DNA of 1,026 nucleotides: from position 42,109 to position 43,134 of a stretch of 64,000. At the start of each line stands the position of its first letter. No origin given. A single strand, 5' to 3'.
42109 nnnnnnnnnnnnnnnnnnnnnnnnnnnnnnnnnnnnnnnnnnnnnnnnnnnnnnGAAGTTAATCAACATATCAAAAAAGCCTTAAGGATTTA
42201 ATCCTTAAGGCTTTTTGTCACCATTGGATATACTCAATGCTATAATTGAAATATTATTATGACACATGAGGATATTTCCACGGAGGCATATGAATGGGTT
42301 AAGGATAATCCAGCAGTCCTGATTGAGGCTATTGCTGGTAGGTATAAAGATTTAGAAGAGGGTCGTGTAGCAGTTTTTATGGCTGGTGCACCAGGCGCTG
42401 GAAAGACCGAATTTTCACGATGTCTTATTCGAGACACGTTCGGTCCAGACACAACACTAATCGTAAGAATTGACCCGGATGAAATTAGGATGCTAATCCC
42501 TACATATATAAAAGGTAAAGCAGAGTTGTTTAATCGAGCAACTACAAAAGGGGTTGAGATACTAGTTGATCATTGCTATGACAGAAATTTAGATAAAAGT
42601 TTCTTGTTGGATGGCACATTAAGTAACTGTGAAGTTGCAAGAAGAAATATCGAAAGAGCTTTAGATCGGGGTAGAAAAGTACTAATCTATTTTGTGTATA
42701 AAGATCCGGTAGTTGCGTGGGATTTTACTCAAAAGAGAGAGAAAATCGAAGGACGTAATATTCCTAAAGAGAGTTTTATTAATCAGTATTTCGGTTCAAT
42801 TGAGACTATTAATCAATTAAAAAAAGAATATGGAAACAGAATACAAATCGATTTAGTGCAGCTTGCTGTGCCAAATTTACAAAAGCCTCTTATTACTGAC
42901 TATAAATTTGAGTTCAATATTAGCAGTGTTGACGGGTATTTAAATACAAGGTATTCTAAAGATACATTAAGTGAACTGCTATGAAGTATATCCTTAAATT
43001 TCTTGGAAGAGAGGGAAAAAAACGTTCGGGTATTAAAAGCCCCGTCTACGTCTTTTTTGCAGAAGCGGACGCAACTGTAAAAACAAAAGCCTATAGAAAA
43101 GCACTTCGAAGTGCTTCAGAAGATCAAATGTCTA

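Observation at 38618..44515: Accessory island in which umuD-like and umuC-like genes are separated by an inserted GH18 + zeta-toxin-like module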

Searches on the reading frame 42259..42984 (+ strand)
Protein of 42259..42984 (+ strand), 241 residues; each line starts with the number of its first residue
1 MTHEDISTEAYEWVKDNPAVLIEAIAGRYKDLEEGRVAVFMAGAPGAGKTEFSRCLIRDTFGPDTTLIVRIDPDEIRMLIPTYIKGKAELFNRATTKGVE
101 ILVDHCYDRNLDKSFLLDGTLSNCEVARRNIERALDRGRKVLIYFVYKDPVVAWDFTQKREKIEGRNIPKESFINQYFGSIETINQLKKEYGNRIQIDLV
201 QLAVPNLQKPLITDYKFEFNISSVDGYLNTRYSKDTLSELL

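Call 3: search_protein_families(library=pfam, proteins=[window:42259-42984:+], max_evalue=0.01)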
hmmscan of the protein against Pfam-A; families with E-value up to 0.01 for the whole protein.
window:42259-42984:+ (241 aa): 2 families
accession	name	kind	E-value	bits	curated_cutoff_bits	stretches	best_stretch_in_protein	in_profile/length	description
PF06414.18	Zeta_toxin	-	1.5e-31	109.8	22.3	1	35-194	15-178/199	Zeta toxin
PF13671.12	AAA_33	-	0.0052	17.5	27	1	39-163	2-121/143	AAA domain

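Call 4: search_protein_families(library=ncbifam, proteins=[window:42259-42984:+], max_evalue=0.01)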
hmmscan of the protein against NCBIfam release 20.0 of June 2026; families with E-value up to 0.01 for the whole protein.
window:42259-42984:+ (241 aa): 2 families
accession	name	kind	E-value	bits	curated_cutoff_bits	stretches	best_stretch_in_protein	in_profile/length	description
NF041574.1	antitoxPezT_Strep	equivalog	5.7e-05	22.5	470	1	30-152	26-149/251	type II toxin-antitoxin system toxin PezT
TIGR03574.1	selen_PSTK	equivalog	7.2e-05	22.3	290.5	1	40-182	3-133/249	L-seryl-tRNA(Sec) kinase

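Call 11: find_encoding_contigs(protein=window:42259-42984:+, flank=10000, max_places=10)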
Protein window:42259-42984:+ (241 aa): no gene with exactly this product is on record in the collection.

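Call 13: find_homologous_proteins(query=window:42259-42984:+)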
Query window:42259-42984:+ (241 aa): 1341 proteins with E <= 0.001 among 1881 candidates; the best 120 are listed.
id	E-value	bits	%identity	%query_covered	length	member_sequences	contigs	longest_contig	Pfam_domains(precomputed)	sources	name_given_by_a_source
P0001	1.2e-157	540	100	100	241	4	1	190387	PF06414.19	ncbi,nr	ncbi:zeta toxin family protein [Patescibacteria group bacterium]|nr:zeta toxin family protein [Pates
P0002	1.5e-134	465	85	100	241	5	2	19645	PF06414.19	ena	-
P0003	4.3e-129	447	84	100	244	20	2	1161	PF06414.19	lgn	-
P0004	1.4e-128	445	83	100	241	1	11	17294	PF06414.19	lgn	-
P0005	4.4e-128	443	82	100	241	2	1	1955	PF06414.19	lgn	-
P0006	8.3e-128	443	82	100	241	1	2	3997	PF06414.19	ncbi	-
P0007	1.4e-127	442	80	100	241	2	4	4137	PF06414.19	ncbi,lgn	-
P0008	4.2e-126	437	80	100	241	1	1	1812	PF06414.19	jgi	-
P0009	4.5e-126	437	81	100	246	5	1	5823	PF06414.19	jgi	-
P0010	1.8e-124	432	79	100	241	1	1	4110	PF06414.19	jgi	jgi:UDP-N-acetylglucosamine kinase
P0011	9.5e-121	419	78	98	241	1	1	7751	PF06414.19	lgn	-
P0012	7.0e-119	413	76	100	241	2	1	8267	PF06414.19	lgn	-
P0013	1.1e-117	409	75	100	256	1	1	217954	PF06414.19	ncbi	-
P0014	7.6e-116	403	73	100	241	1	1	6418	PF06414.19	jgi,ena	-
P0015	7.8e-116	403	74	100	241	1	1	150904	PF06414.19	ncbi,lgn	-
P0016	2.8e-113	395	74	100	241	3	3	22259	PF06414.19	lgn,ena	-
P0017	6.3e-113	394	72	100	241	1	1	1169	PF06414.19,PF13671.13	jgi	jgi:predicted ABC-type ATPase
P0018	4.6e-109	381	72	99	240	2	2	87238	PF06414.19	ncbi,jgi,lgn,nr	ncbi:MAG: zeta toxin family protein [Candidatus Pacebacteria bacterium]|jgi:UDP-N-acetylglucosamine 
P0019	1.1e-107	377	70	97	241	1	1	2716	PF06414.19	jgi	jgi:UDP-N-acetylglucosamine kinase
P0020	1.7e-105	370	82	83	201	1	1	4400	PF06414.19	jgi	-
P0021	7.7e-105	367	68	100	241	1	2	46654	PF06414.19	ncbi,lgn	-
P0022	1.6e-104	366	66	100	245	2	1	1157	PF06414.19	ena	-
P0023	1.9e-103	363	66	100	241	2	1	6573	PF06414.19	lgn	-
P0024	7.5e-102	358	67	100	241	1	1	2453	PF06414.19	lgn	-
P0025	1.6e-101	357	66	99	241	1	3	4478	PF06414.19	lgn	-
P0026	2.5e-101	356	66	100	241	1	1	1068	PF06414.19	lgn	-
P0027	8.6e-101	354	66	97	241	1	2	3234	PF06414.19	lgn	-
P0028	2.4e-100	353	68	98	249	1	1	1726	PF06414.19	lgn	-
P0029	5.1e-100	352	67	97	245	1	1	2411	PF06414.19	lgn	-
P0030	1.8e-99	350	66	99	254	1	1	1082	PF06414.19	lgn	-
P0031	5.5e-98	345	65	98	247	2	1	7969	PF06414.19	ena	-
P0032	3.7e-94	332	74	81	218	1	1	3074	PF06414.19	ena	-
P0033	3.0e-93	330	63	98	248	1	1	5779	PF06414.19,PF13671.13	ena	-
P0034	1.0e-88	315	61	100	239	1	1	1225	PF06414.19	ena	-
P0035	5.3e-66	240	73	62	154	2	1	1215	PF06414.19,PF13671.13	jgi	jgi:UDP-N-acetylglucosamine kinase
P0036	2.3e-63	232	48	98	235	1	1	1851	PF06414.19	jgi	jgi:UDP-N-acetylglucosamine kinase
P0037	2.5e-63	232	47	100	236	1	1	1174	PF06414.19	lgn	-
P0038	1.3e-62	229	47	100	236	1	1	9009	PF06414.19,PF13671.13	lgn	-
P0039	2.8e-61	225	47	99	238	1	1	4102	PF06414.19,PF13671.13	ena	-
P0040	7.7e-61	223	50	98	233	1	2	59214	PF06414.19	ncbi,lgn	-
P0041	2.6e-60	222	49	98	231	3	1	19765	PF06414.19,PF13671.13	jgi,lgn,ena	-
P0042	2.9e-58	215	44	100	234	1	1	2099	PF06414.19,PF13671.13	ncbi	-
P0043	5.7e-58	214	45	98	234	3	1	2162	PF06414.19,PF13671.13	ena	-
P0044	6.5e-57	211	46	100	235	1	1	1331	PF06414.19,PF13671.13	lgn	-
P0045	6.5e-56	207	47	98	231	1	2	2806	PF06414.19,PF13671.13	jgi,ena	-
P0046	9.8e-56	207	44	100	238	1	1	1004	PF06414.19,PF13671.13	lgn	-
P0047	1.0e-55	207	46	98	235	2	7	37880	PF06414.19,PF13671.13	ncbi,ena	ncbi:MAG: zeta toxin family protein [Patescibacteria group bacterium]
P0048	1.1e-55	207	47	98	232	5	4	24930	PF06414.19,PF13671.13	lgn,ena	-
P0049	1.1e-55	207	43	98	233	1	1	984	PF06414.19,PF13671.13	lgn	-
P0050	2.2e-55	206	47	98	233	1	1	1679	PF06414.19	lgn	-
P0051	4.0e-55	205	44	100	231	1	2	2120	PF06414.19,PF13671.13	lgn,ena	-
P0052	4.8e-55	204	44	98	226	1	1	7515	PF06414.19,PF13671.13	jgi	jgi:UDP-N-acetylglucosamine kinase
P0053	1.1e-54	203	46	98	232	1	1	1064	PF06414.19,PF13671.13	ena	-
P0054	1.3e-54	203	45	99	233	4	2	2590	PF06414.19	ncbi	-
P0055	1.7e-54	203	45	98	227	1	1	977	PF06414.19,PF13671.13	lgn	-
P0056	3.0e-54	202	45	98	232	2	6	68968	PF06414.19,PF13671.13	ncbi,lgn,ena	-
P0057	3.6e-54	202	44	99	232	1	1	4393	PF06414.19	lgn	-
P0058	3.8e-54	202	44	98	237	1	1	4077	PF06414.19,PF13671.13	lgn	-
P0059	4.4e-54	201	46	100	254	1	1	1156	PF06414.19,PF13671.13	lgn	-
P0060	5.5e-54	201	41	100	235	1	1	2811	PF06414.19,PF13671.13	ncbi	-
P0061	6.3e-54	201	44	100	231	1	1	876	PF06414.19,PF13671.13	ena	-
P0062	8.4e-54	200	46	100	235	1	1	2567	PF06414.19,PF13671.13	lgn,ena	-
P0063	8.5e-54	200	44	98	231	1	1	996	PF06414.19,PF13671.13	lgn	-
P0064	1.5e-53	200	47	97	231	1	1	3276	PF06414.19,PF13671.13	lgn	-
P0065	2.6e-53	199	44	98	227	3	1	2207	PF06414.19,PF13671.13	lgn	-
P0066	2.8e-53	199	44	98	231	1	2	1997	PF06414.19,PF13671.13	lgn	-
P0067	3.5e-53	198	45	100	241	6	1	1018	PF06414.19,PF13671.13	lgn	-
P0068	3.7e-53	198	45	98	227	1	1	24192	PF06414.19,PF13671.13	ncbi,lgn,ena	-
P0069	3.8e-53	198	44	100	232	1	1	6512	PF06414.19,PF13671.13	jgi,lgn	jgi:predicted ABC-type ATPase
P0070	4.1e-53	198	46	98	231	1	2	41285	PF06414.19,PF13671.13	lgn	-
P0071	4.6e-53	198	43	99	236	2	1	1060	PF06414.19,PF13671.13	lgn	-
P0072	1.0e-52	197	43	99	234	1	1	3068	PF06414.19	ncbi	-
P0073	1.1e-52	197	44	100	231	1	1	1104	PF06414.19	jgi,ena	-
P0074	1.3e-52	197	43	98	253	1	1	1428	PF06414.19,PF13671.13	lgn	-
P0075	1.6e-52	196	44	100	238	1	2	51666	PF06414.19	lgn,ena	-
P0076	1.6e-52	196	48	87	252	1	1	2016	PF06414.19,PF13671.13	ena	-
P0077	1.8e-52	196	45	98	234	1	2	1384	PF06414.19,PF13671.13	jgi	jgi:UDP-N-acetylglucosamine kinase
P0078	1.9e-52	196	45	99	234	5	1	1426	PF06414.19,PF13671.13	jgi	jgi:UDP-N-acetylglucosamine kinase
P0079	2.3e-52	196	46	100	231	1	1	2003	PF06414.19,PF13671.13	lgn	-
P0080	2.8e-52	195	45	99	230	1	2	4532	PF06414.19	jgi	jgi:predicted ABC-type ATPase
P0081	6.4e-52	194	43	100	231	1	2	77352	PF06414.19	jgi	jgi:UDP-N-acetylglucosamine kinase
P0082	7.2e-52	194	44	100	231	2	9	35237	PF06414.19,PF13671.13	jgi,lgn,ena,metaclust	metaclust:\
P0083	1.8e-51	193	46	97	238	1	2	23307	PF06414.19,PF13671.13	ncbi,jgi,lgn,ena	ncbi:MAG: zeta toxin family protein [Patescibacteria group bacterium]|jgi:hypothetical protein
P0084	2.9e-51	192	44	99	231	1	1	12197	PF06414.19,PF13671.13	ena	-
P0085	2.9e-51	192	43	100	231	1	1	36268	PF06414.19,PF13671.13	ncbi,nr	ncbi:MAG: zeta toxin family protein [Candidatus Pacebacteria bacterium]|nr:zeta toxin family protein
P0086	3.6e-51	192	47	96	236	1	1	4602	PF06414.19,PF13671.13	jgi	jgi:UDP-N-acetylglucosamine kinase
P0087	4.8e-51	191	49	86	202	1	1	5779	PF06414.19,PF13671.13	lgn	-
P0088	7.5e-51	191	44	96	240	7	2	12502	PF06414.19,PF13671.13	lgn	-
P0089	7.7e-51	191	43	100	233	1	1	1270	PF06414.19,PF13671.13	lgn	-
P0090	1.3e-50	190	44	100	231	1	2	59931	PF06414.19,PF13671.13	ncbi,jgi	jgi:predicted ABC-type ATPase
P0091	1.3e-50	190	44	93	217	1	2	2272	PF06414.19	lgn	-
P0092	1.4e-50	190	44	100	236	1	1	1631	PF06414.19,PF13671.13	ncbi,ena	-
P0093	3.6e-50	188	43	96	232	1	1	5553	PF06414.19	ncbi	-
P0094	5.7e-50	188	42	100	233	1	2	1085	PF06414.19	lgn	-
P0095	5.8e-50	188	40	99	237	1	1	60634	PF06414.19,PF13671.13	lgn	-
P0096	7.0e-50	188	44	98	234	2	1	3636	PF06414.19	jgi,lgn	-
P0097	8.9e-50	187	41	99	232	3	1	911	PF06414.19,PF13671.13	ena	-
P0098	9.3e-50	187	47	97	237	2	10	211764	PF06414.19,PF13671.13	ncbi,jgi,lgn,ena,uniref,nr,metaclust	ncbi:hypothetical protein A3C87_03240 [Candidatus Kaiserbacteria bacterium RIFCSPHIGHO2_02_FULL_49_3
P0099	3.0e-49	185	42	99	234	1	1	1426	PF06414.19,PF13671.13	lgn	-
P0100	5.5e-49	185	46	98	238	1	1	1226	PF06414.19,PF13671.13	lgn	-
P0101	1.2e-48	184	40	100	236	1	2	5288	PF06414.19,PF13671.13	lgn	-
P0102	1.2e-48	184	47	85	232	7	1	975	PF06414.19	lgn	-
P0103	1.6e-48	183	47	85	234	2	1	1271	PF06414.19,PF13671.13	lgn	-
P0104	1.9e-48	183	42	99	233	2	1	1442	PF06414.19,PF13671.13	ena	-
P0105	2.4e-48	183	40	99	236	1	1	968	PF06414.19,PF13671.13,PF01583.27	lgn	-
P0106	2.8e-48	182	41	100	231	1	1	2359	PF06414.19,PF13671.13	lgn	-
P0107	3.0e-48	182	42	100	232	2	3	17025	PF06414.19,PF13671.13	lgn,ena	-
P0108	3.0e-48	182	43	98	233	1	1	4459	PF06414.19,PF13671.13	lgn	-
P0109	4.7e-48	182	44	99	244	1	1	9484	PF06414.19,PF13671.13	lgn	-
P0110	5.8e-48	181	42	100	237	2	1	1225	PF06414.19,PF13671.13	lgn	-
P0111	6.8e-48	181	43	99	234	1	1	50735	PF06414.19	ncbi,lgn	-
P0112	8.0e-48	181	45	88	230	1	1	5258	PF06414.19,PF13671.13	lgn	-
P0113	9.0e-48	181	47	85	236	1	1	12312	PF06414.19,PF13671.13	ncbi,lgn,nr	ncbi:MAG: zeta toxin family protein [bacterium]|nr:zeta toxin family protein [bacterium]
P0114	9.1e-48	181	42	100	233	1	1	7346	PF06414.19,PF13671.13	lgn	-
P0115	1.4e-47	180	42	99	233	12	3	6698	PF06414.19,PF13671.13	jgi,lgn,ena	-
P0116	2.0e-47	179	44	98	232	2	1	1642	PF06414.19,PF13671.13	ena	-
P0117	2.6e-47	179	42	100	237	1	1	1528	PF06414.19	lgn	-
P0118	3.1e-47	179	47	85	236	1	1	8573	PF06414.19,PF13671.13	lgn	-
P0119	3.4e-47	179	43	99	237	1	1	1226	PF06414.19,PF13671.13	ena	-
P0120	4.7e-47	178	44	100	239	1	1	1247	PF06414.19,PF13671.13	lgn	-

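Call 14: find_encoding_contigs(protein=P0013, flank=8000, max_places=3)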
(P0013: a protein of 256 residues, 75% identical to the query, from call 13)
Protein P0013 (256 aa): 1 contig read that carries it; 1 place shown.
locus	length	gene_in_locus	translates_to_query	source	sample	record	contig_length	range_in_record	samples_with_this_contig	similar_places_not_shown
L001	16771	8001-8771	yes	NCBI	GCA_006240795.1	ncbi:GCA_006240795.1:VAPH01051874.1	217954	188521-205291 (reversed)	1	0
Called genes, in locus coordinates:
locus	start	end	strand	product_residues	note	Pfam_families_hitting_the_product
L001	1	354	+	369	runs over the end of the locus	-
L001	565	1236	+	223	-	-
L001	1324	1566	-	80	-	-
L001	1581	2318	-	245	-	-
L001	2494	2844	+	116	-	PF06414:Zeta_toxin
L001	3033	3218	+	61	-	-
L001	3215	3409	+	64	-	-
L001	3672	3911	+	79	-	-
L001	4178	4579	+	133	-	-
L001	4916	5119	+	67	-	PF13175:AAA_15 (weak), PF13476:AAA_23, PF13304:AAA_21 (weak)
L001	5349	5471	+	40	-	-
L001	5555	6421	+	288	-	PF02661:Fic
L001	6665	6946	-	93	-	PF15738:YafQ_toxin, PF05016:ParE_toxin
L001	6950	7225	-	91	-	PF04221:RelB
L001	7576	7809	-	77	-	-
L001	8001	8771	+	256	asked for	PF06414:Zeta_toxin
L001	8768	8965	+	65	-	-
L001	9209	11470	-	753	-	PF04471:Mrr_cat, PF20720:nSTAND3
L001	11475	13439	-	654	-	PF02463:SMC_N (faint), PF13175:AAA_15, PF13304:AAA_21, PF20469:OLD-like_TOPRIM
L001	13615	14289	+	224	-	PF01797:Y1_Tnp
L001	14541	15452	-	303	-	PF03881:Fructosamin_kin, PF01636:APH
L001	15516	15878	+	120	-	-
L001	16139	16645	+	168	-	PF17248:DUF5317 (faint)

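Call 15: find_encoding_contigs(protein=P0015, flank=8000, max_places=3)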
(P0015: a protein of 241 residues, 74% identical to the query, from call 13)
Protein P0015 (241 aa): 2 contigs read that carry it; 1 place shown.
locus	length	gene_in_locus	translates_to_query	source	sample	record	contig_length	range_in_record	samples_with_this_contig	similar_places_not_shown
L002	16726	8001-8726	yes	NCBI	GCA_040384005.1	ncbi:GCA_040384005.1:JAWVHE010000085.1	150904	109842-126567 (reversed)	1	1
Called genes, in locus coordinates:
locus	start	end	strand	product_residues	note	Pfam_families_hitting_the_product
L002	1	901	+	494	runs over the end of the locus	PF00041:fn3 (weak), PF16656:Pur_ac_phosph_N (weak), PF23376:Fn3_VIN3 (faint), PF25059:FN3_DSCAM-DSCAML_C (faint), PF16656:Pur_ac_phosph_N (weak)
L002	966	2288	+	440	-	PF00005:ABC_tran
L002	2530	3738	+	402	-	PF12704:MacB_PCD, PF02687:FtsX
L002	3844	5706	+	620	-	-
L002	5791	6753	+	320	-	-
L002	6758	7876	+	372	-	PF13948:DUF4215 (weak), PF17936:Big_6 (faint), PF19077:Big_13 (faint), PF00404:Dockerin_1 (weak)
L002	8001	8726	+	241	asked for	PF06414:Zeta_toxin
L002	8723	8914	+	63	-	-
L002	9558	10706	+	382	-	-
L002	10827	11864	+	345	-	-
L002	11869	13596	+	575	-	PF00963:Cohesin (weak), PF19077:Big_13 (faint)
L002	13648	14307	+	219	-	-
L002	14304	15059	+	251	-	PF00404:Dockerin_1 (faint)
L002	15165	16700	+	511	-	-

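Call 16: find_encoding_contigs(protein=P0002, flank=8000, max_places=3)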
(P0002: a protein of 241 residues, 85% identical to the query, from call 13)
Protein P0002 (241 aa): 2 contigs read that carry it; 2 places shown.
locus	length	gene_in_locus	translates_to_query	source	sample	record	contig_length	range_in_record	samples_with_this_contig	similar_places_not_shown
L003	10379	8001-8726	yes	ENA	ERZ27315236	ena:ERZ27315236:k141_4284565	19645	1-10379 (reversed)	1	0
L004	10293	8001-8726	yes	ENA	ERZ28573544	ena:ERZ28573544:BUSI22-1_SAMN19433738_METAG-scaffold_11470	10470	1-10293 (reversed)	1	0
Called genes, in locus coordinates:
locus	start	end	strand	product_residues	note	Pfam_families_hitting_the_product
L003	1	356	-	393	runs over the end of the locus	PF00482:T2SSF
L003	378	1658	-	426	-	PF00437:T2SSE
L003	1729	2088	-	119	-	-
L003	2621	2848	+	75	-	-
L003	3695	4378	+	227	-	PF00072:Response_reg, PF00486:Trans_reg_C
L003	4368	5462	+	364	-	PF00512:HisKA, PF02518:HATPase_c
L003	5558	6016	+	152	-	-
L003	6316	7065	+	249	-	-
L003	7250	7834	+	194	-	-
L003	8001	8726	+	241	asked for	PF06414:Zeta_toxin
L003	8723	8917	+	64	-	-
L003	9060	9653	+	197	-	-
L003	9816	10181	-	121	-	-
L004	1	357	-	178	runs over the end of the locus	?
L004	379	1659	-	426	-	PF00437:T2SSE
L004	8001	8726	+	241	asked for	PF06414:Zeta_toxin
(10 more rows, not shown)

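Call 18: search_solved_structures(query=window:42259-42984:+, max_evalue=0.01, show_alignments=3)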
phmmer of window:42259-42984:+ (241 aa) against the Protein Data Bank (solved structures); distinct sequences matched with E-value up to 0.01: 1.
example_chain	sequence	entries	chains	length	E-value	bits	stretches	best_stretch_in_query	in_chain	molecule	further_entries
2p5t_B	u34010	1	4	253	0.008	18.7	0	31-155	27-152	PezT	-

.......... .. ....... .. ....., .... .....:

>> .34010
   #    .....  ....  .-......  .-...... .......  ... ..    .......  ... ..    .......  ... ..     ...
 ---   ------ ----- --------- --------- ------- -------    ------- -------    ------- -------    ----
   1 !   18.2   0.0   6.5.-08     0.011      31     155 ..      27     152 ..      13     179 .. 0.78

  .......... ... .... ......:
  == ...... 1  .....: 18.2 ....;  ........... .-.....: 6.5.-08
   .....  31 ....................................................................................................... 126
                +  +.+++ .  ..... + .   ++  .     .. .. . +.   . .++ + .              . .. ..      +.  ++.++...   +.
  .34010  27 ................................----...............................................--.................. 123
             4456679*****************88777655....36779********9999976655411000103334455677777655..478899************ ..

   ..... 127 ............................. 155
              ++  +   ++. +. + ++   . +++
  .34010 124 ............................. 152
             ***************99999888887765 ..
